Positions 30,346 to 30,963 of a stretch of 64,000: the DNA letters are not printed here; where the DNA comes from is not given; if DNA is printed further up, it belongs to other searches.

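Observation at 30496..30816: Phage-encoded look-alike of the EF-Ts N-terminal (EF-Tu-binding) domain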

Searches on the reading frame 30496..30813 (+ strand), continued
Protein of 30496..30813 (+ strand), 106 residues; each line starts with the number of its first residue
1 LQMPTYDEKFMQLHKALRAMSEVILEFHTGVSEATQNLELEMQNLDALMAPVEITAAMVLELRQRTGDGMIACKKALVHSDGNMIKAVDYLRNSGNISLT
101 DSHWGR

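Call 58: find_related_loci(query=A4, collection=viral_contigs, flank=3500)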
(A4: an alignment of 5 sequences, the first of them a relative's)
Query A4 (105 aa) in viral_contigs; peptide patterns used: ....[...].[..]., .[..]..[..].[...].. (x = any residue, [..] = any of these).
137 stretches matched a pattern; 8 encode a relative of the query (tblastn E <= 1e-3); 8 distinct loci.
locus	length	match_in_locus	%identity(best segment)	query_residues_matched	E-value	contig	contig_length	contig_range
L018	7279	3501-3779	46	8-102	1e-22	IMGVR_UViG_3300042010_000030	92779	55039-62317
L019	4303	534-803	42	7-103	1e-16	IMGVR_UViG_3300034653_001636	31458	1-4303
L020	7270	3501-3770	42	7-103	1e-16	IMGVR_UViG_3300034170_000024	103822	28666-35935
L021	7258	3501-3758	34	11-103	4e-12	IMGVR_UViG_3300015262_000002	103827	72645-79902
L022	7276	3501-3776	37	7-105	2e-11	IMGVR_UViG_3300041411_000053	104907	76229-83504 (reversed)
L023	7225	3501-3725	43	25-103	1e-11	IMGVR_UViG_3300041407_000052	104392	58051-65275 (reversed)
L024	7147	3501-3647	49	53-101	5e-9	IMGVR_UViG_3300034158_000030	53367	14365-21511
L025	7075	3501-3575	64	59-83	3e-5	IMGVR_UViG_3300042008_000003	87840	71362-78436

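Call 59: find_related_loci(query=A5, collection=viral_contigs, flank=3500)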
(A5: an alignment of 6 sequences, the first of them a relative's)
Query A5 (87 aa) in viral_contigs; peptide patterns used: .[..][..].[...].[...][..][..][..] (x = any residue, [..] = any of these).
40 stretches matched a pattern; 1 encode a relative of the query (tblastn E <= 1e-3); 1 distinct loci.
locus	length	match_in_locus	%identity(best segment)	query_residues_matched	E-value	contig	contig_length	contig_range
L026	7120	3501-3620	40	48-87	3e-8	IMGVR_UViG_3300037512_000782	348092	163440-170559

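Call 68: predict_structure(alignment_id=A3)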
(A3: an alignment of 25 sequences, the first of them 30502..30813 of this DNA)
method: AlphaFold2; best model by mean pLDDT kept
length: 104 residues; sequences in the alignment: 25
mean_pLDDT: 84.3   pTM: 0.59
mean pLDDT of the five models: 84.3, 83.7, 83.5, 83.4, 82.4
residues with pLDDT >= 90: 61; 70-90: 27; 50-70: 5; < 50: 11
segments of 3 or more residues with pLDDT < 50: 95-104
pLDDT, mean of each block of 10 residues (from residue 1): 71 94 88 93 89 95 93 91 92 55 43
secondary structure, 60 per line:
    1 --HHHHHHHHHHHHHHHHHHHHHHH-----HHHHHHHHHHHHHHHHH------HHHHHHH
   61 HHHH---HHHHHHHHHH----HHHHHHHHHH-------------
elements in order: H3-25 H31-47 H54-64 H68-77 H82-91

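Call 72: fold_search(model_id=the predicted structure, library=viral)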
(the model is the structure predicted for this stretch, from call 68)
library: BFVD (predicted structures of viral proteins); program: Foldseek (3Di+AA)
matches with E <= 10: 71; with E <= 0.001: 1
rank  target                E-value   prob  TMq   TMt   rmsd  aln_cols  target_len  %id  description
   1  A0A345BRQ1            4.8e-05  1.00  0.54  0.64   4.2        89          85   34  (no name in the UniProt tables at hand)
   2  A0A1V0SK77            3.3e-02  1.00  0.44  0.35  13.7       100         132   17  Transcription factor [Klosneuvirus KNV1]
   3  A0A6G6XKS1            1.2e-01  1.00  0.41  0.23   1.2        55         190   24  (no name in the UniProt tables at hand)
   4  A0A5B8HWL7            1.6e-01  1.00  0.40  0.36   9.0        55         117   20  Uncharacterized protein [Mimiviridae sp. ChoanoV1]
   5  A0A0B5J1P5            2.6e-01  0.99  0.37  0.21  11.2        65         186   14  Ring u-box domain-containing protein [Pandoravirus inopinatum]
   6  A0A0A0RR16            2.6e-01  0.90  0.35  0.41   9.6        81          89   15  (no name in the UniProt tables at hand)
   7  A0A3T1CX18            2.7e-01  0.99  0.36  0.29   8.3        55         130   16  Uncharacterized protein [Acanthamoeba castellanii medusavirus J1]
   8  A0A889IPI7            3.2e-01  0.96  0.35  0.32   5.8        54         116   15  (no name in the UniProt tables at hand)
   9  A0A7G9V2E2            3.2e-01  0.90  0.37  0.30   8.3        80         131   21  Peptide chain release factor 1 [Pseudomonas phage phiPsa347]
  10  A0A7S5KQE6            5.7e-01  0.85  0.29  0.18   9.5        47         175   34  (no name in the UniProt tables at hand)
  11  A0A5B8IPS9            6.1e-01  0.99  0.36  0.20   0.9        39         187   13  Uncharacterized protein [Mimiviridae sp. ChoanoV1]
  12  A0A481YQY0            7.2e-01  0.47  0.35  0.10  16.4       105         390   15  Uncharacterized protein [Marseillevirus LCMAC101]
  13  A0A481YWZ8            8.6e-01  0.93  0.35  0.70   2.8        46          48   20  Nascent polypeptide-associated complex subunit alpha-like UBA domain-containing protein [Marseillevirus LCMAC103]
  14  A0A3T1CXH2            1.1e+00  0.35  0.33  0.16  12.8        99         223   20  UBA-like domain-containing protein [Acanthamoeba castellanii medusavirus J1]
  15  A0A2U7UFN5            1.2e+00  0.98  0.35  0.08   0.7        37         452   22  Ring domain containing protein [Pandoravirus macleodensis]
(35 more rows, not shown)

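Call 74: search_dna_similar(query=P0020, collection=phages, mode=protein, max_evalue=0.01, max_rows=30)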
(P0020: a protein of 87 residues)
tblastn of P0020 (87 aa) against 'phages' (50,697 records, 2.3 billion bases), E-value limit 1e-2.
Records with a match: 9; places in all: 9; records where one place covers at least 80% of the query: 1.
Best place of each record, by identity: <60% 9.
By first word of the organism name: Acinetobacter 2; uncultured 1; Listeria 1; Salmonella 1; Pseudomonas 1; Bacteriophage 1; Enterococcus 1; Staphylococcus 1.
By host as written in the record: - 4; Listeria monocytogenes 1; Homo sapiens 1; Pseudomonas aeruginosa 1; Enterococcus faecalis 1; Staphylococcus aureus 1.
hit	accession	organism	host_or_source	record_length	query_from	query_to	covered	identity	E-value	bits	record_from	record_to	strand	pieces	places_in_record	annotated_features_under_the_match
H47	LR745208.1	uncultured phage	metagenomic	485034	16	86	82%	32.9%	1e-3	41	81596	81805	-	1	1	record has no annotation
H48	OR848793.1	Listeria phage LM 4-14-1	Listeria monocytogenes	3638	19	87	79%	33.8%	2e-3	40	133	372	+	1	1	record has no annotation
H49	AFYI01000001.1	Salmonella enterica subsp. enterica serovar Infantis str. ...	Homo sapiens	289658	49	87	45%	51.3%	8e-5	44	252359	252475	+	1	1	translation elongation factor Ts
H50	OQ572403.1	Pseudomonas phage Y1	Pseudomonas aeruginosa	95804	49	87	45%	51.3%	2e-4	43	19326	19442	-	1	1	record has no annotation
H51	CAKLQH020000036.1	Acinetobacter phage MD-2021a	not known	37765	49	87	45%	48.7%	2e-3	40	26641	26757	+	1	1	tsf: elongation factor Ts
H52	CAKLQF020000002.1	Acinetobacter phage MD-2021a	not known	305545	49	87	45%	48.7%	2e-3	40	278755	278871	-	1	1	tsf: elongation factor Ts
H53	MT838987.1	Bacteriophage sp.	human fecal samples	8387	50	87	44%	50.0%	2e-3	41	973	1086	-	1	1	record has no annotation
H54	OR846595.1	Enterococcus phage Efs 1-1-1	Enterococcus faecalis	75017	49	87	45%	46.2%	7e-4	42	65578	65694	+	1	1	record has no annotation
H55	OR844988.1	Staphylococcus phage SA 1306 Kay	Staphylococcus aureus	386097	48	87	46%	45.0%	3e-4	43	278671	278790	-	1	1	record has no annotation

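Call 75: search_dna_similar(query=P0035, collection=phages, mode=protein, max_evalue=0.01, max_rows=30)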
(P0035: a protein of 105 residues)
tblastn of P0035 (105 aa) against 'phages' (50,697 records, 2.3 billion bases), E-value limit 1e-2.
Records with a match: 4; places in all: 4; records where one place covers at least 80% of the query: 0.
Best place of each record, by identity: <60% 4.
By first word of the organism name: Acinetobacter 2; Salmonella 1; uncultured 1.
By host as written in the record: - 3; Homo sapiens 1.
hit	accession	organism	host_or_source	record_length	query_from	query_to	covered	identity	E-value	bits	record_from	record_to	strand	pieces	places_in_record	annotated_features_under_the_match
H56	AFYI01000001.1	Salmonella enterica subsp. enterica serovar Infantis str. ...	Homo sapiens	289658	40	104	62%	41.5%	8e-6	48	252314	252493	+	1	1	translation elongation factor Ts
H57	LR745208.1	uncultured phage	metagenomic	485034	35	100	63%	35.3%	2e-3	41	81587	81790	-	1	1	record has no annotation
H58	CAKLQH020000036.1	Acinetobacter phage MD-2021a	not known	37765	60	104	43%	48.9%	3e-3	40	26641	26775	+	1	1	tsf: elongation factor Ts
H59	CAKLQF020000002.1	Acinetobacter phage MD-2021a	not known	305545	60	104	43%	48.9%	3e-3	40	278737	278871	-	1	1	tsf: elongation factor Ts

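Call 76: get_annotated_region(hit=H47, flank=2500)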
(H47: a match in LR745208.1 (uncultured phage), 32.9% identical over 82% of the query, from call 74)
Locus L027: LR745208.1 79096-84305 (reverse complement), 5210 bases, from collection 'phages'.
description: uncultured phage genome assembly, chromosome: 1.
organism: uncultured phage (NCBI taxid 278008)
taxonomy: Viruses; environmental samples
host: -; source: metagenomic; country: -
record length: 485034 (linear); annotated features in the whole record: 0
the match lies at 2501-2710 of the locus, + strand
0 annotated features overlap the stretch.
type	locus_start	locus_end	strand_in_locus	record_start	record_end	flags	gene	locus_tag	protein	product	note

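Call 82: search_protein_families(library=pfam, proteins=[L017:3971-4669:+, L024:3336-4094:+, L026:3501-3836:+, P0032, P0041, P0077, P0085, P0097, P0135, P0140], max_evalue=0.01)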
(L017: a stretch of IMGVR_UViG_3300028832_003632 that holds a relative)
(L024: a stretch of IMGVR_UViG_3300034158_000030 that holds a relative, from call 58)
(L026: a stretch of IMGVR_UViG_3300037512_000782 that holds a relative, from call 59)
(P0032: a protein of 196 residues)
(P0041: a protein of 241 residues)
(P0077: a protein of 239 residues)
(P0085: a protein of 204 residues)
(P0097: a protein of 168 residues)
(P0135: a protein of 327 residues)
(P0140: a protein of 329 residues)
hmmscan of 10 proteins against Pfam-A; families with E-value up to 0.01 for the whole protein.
L017:3971-4669:+ (233 aa): 1 family
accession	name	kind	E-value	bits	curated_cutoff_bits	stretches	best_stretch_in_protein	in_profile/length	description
PF25025.1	EF-Ts_N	-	0.0079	16.6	33.2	0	9-51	8-51/60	Elongation factor Ts, mitochondrial, N-terminal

L024:3336-4094:+ (253 aa): 1 family
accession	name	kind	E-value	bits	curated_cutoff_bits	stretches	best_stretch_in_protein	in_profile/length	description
PF25025.1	EF-Ts_N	-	9.9e-05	22.7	33.2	1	69-106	18-56/60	Elongation factor Ts, mitochondrial, N-terminal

L026:3501-3836:+ (112 aa): 2 families
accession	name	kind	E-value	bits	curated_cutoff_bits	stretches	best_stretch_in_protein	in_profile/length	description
PF25025.1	EF-Ts_N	-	8.1e-07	29.4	33.2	1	5-42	15-53/60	Elongation factor Ts, mitochondrial, N-terminal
PF00627.37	UBA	-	0.0028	17.9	22.4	1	21-39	19-37/37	UBA/TS-N domain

P0032 (196 aa): 3 families
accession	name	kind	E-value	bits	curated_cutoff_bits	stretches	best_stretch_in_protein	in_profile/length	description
PF25025.1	EF-Ts_N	-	1.7e-09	37.9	33.2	1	147-172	28-54/60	Elongation factor Ts, mitochondrial, N-terminal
PF22562.2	UBA_7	-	0.00021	21.6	27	1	149-170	17-39/48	UBA-like domain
PF16678.12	UBA_HOIP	-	0.0037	17.7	22.4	0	147-174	115-142/152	HOIP UBA domain pair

P0041 (241 aa): 1 family
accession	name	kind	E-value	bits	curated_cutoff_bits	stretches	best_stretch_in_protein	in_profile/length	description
PF25025.1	EF-Ts_N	-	0.0014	19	33.2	0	16-44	12-40/60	Elongation factor Ts, mitochondrial, N-terminal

P0077 (239 aa): 4 families
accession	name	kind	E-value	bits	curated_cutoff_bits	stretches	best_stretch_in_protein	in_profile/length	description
PF25025.1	EF-Ts_N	-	3.2e-06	27.4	33.2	1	80-117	15-53/60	Elongation factor Ts, mitochondrial, N-terminal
PF00627.37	UBA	-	0.0003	21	22.4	1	81-114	5-37/37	UBA/TS-N domain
PF22566.2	UBA_8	-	0.0003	20.9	26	1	81-114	6-39/46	UBA-like domain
PF22562.2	UBA_7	-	0.0071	16.7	27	0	94-116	16-39/48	UBA-like domain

P0085 (204 aa): 4 families
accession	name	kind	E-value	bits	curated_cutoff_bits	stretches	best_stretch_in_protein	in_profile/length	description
PF00889.24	EF_TS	-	1.8e-09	37.9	27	1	154-183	1-30/204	Elongation factor TS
PF25025.1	EF-Ts_N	-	2.9e-07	30.8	33.2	1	87-126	13-53/60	Elongation factor Ts, mitochondrial, N-terminal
PF22566.2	UBA_8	-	0.00098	19.2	26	1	90-121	6-37/46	UBA-like domain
PF22562.2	UBA_7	-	0.0013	19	27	1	104-124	17-38/48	UBA-like domain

P0097 (168 aa): 2 families
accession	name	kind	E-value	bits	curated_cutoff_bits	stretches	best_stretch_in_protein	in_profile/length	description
PF25025.1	EF-Ts_N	-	9.8e-05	22.7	33.2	1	113-148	11-47/60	Elongation factor Ts, mitochondrial, N-terminal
PF02881.24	SRP54_N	-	0.002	18.7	22.4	1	80-125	2-50/75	SRP54-type protein, helical bundle domain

P0135 (327 aa): 2 families
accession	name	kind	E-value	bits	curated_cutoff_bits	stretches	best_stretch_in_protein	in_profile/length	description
PF04448.17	DUF551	-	4.1e-07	31.2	22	1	261-327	2-64/68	Protein of unknown function (DUF551)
PF25025.1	EF-Ts_N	-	1.3e-06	28.7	33.2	1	134-174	11-52/60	Elongation factor Ts, mitochondrial, N-terminal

P0140 (329 aa): 4 families
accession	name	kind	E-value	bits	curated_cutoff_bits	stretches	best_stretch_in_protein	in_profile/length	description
PF00318.25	Ribosomal_S2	-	2.5e-31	109.1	26.1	1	3-96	114-207/216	Ribosomal protein S2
PF00889.24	EF_TS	-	2.3e-12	47.4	27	1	279-328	1-51/204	Elongation factor TS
PF25025.1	EF-Ts_N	-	0.00019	21.8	33.2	1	210-247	12-50/60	Elongation factor Ts, mitochondrial, N-terminal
PF00627.37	UBA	-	0.0034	17.6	22.4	1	212-247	3-37/37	UBA/TS-N domain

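Call 83: find_related_loci(query=A1, collection=genome_contigs, flank=4000)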
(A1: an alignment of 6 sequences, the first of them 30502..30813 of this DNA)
Query A1 (104 aa) in genome_contigs; peptide patterns used: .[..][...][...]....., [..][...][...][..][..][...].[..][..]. (x = any residue, [..] = any of these).
411 stretches matched a pattern; 259 encode a relative of the query (tblastn E <= 1e-3); the best 80 are kept; 80 distinct loci.
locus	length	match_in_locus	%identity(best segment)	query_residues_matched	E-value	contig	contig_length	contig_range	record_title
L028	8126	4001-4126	71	49-90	6e-15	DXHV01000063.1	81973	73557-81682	MAG TPA_asm: Candidatus Desulfovibrio intestinipullorum isolate ChiHecec2B26-446 ChiHecec2B26__C340257_L81973_SAMN080098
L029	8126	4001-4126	71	49-90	6e-15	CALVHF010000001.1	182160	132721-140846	MAG: uncultured Desulfovibrio sp. isolate BRZ_CV__bin86 genome assembly, contig: BRZ_CV__NODE_82_length_182160_cov_6.035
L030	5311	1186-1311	69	52-93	7e-15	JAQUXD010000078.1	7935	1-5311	MAG: Eubacteriales bacterium isolate STD2_205 NODE_37317_length_7935_cov_11.310835_Sandtown_D2, whole genome shotgun seq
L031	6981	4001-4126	69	52-93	7e-15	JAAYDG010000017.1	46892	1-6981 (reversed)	MAG: Clostridiales bacterium isolate AS06rmzACSIP_54 26254_AS06, whole genome shotgun sequence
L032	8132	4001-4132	66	50-93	1e-14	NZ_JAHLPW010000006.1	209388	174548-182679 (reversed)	Virgibacillus sp. MSJ-26 L-49_ctg0006, whole genome shotgun sequence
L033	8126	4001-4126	67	52-93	1e-14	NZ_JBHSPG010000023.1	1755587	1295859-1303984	Thalassorhabdus alkalitolerans strain CGMCC 1.15772 velvet_auto_83_23, whole genome shotgun sequence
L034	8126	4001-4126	67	52-93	1e-14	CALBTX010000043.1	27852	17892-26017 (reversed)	MAG TPA_asm: uncultured Bacillaceae bacterium isolate SRR6713627_bin.18_CONCOCT_v1.1_MAG genome assembly, contig: ERZ794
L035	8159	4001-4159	59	51-104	2e-14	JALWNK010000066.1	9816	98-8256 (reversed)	MAG: Deltaproteobacteria bacterium isolate M17_metabat2_scaf2bin.252 M17_NODE_7760_length_9816_cov_8.668800, whole genom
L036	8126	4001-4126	69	52-93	3e-14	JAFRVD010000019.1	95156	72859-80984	MAG: Lachnospiraceae bacterium isolate RGIG2826 Goat_Omasum.Co__c614593, whole genome shotgun sequence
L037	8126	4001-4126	69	52-93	3e-14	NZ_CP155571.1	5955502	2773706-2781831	Sporomusa acidovorans DSM 3132 chromosome, complete genome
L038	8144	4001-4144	60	46-93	4e-14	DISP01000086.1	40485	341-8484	MAG TPA_asm: Bacteroidales bacterium UBA6207 UBA6207_contig_11706, whole genome shotgun sequence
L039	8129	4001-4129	67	51-93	4e-14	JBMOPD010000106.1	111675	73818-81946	MAG: Bacillota bacterium isolate Betzabe_MAG119 MAG119_106, whole genome shotgun sequence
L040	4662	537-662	69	52-93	5e-14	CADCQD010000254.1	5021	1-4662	MAG: uncultured Clostridiales bacterium isolate RUG14875 genome assembly, contig: RUG14875_asm_254, whole genome shotgun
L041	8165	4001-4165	58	39-93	7e-14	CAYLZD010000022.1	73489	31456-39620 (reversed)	MAG TPA_asm: uncultured Chromatiales bacterium isolate binchicken_co22_119 genome assembly, contig: NODE_394_length_7348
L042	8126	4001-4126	64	49-90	8e-14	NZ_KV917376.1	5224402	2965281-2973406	Evansella clarkii strain DSM 8720 Scaffold1, whole genome shotgun sequence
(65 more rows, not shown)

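Call 91: search_solved_structures(query=window:30502-30813:+, max_evalue=0.01, show_alignments=1)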
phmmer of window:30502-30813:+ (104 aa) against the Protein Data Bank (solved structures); distinct sequences matched with E-value up to 0.01: 5.
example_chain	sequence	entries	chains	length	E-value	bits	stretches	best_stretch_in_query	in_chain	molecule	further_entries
1efu_B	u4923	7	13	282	3.1e-08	37.3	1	51-96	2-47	ELONGATION FACTOR TS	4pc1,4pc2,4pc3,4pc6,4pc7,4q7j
3mmp_A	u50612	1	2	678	9e-08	35.8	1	50-96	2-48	Elongation factor Tu 2, Elongation factor Ts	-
4r71_A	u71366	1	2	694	9.3e-08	35.8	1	50-96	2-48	Elongation factor Ts, Elongation factor Tu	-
3agp_A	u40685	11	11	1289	2e-07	34.7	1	50-96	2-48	Elongation factor Ts, Elongation factor Tu, LINKER, Q beta replicase | Elongation factor Ts, Elongation factor Tu 1, LINKER, Q beta replicase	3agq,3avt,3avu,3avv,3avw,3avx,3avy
7vmx_A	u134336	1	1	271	2.7e-06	31.1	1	52-93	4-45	Elongation factor Ts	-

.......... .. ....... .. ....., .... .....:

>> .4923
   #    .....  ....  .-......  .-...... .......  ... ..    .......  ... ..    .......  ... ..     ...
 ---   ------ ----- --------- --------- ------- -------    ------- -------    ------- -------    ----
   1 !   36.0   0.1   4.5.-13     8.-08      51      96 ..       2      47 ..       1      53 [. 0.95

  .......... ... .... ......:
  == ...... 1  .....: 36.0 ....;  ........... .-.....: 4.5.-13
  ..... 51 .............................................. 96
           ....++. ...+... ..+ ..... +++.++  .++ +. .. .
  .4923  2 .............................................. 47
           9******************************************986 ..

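Call 92: find_encoding_contigs(protein=P0012, flank=4000, max_places=2)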
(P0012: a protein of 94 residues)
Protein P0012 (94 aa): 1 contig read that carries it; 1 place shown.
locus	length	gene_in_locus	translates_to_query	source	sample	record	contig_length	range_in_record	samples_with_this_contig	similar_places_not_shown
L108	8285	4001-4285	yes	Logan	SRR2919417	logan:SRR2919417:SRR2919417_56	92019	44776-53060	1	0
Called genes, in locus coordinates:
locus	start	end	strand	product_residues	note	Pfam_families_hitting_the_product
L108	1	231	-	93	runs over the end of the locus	-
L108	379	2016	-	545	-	PF00580:UvrD-helicase, PF13245:AAA_19, PF01443:Viral_helicase1 (faint), PF13361:UvrD_C, PF13538:UvrD_C_2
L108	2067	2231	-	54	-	-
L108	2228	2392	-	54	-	-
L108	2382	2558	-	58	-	-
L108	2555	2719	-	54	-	-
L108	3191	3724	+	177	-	PF10544:T5orf172 (weak), PF13455:MUG113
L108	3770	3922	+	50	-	-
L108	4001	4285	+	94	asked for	-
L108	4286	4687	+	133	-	-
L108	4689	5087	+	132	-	-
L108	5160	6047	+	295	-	PF01145:Band_7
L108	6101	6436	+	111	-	-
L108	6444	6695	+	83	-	-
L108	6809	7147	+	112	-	-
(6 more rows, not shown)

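Call 93: find_encoding_contigs(protein=P0020, flank=4000, max_places=2)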
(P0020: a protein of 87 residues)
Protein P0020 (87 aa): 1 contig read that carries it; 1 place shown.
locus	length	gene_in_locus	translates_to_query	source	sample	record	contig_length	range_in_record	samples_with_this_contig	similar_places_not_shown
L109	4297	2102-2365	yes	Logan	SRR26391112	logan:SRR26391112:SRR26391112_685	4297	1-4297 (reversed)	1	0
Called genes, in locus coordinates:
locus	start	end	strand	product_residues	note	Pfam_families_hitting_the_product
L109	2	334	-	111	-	?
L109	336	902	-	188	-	-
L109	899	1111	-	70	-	-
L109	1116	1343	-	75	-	-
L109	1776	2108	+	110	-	-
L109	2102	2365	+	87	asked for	-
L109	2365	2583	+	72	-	-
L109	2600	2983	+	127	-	-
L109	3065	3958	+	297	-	PF01145:Band_7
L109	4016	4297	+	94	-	?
